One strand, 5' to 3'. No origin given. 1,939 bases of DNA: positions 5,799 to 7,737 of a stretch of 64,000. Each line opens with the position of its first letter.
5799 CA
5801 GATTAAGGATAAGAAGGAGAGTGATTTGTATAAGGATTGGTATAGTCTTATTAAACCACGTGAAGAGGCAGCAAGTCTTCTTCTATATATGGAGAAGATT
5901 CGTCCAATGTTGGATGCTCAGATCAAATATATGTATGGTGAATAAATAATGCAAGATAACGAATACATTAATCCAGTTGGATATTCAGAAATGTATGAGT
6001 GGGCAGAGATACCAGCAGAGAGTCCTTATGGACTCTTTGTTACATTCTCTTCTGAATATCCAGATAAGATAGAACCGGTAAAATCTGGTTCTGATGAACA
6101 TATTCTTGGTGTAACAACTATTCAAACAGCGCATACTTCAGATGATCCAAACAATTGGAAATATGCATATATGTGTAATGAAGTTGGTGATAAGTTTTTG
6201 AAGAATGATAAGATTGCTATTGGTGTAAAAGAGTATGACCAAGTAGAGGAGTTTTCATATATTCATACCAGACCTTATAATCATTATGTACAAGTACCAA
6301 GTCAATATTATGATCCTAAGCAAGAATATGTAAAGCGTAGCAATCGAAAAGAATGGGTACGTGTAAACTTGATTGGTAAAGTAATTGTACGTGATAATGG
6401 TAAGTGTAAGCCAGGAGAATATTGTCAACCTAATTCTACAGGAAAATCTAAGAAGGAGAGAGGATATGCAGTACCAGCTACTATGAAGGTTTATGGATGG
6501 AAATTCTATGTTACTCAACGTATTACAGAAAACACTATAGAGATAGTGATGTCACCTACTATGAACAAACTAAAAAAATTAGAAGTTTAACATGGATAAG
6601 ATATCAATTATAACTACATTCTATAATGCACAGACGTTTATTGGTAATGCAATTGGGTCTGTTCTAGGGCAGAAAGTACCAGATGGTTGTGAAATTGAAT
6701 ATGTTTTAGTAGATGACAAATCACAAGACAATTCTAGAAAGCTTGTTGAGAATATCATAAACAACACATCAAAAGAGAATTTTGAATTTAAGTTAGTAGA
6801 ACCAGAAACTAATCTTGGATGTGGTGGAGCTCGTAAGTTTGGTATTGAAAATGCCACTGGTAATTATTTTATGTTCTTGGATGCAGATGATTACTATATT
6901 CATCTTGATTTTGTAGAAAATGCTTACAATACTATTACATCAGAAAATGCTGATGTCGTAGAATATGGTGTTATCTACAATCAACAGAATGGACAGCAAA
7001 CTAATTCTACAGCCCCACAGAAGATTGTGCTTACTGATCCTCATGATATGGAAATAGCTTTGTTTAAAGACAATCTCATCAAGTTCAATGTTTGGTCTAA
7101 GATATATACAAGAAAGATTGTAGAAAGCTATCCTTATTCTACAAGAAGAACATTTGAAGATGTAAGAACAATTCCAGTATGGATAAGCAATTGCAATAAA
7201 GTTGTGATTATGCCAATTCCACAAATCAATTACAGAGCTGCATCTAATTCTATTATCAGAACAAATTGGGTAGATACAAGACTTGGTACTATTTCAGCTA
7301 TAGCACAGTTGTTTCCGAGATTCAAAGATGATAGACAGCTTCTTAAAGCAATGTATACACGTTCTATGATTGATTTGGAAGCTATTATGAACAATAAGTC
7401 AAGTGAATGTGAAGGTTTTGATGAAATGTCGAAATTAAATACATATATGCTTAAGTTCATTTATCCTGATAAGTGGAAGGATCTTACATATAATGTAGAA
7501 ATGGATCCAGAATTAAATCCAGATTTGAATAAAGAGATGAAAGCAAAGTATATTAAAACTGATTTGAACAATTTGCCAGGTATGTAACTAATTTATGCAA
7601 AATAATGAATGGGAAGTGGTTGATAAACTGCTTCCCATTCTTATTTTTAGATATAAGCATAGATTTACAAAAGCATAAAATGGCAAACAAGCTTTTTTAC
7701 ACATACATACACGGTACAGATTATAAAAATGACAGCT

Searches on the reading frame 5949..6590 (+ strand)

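Call 65: search_protein_families(library=pfam, proteins=[window:5949-6590:+], max_evalue=0.001)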
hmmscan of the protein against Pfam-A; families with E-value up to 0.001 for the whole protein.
window:5949-6590:+ (213 aa): 1 family
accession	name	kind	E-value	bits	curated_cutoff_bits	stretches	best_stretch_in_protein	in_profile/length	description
PF11962.13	Peptidase_G2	-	3.4e-17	63.1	25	1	11-171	50-202/228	Peptidase_G2, IMC autoproteolytic cleavage domain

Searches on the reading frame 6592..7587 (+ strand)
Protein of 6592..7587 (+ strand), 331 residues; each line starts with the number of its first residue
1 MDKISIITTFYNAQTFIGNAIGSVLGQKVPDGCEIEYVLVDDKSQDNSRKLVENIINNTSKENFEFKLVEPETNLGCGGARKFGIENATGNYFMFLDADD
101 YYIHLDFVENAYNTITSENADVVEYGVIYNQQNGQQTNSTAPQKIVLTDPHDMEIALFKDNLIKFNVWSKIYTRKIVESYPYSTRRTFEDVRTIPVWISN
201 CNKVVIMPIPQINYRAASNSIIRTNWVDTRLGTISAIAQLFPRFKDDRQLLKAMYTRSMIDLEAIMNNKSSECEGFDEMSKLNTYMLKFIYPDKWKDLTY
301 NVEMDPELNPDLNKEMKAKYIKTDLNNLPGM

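Call 65: search_protein_families(library=pfam, proteins=[window:6592-7587:+], max_evalue=0.001)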
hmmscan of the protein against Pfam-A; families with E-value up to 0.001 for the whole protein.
window:6592-7587:+ (331 aa): 2 families
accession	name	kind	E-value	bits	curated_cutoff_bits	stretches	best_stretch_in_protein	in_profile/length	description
PF00535.33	Glycos_transf_2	-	4.5e-25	88.9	23.3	1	5-139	1-127/168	Glycosyl transferase family 2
PF10111.15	Glyco_tranf_2_2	-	2e-08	34.5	27.3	1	33-168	28-157/276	Glycosyltransferase like family 2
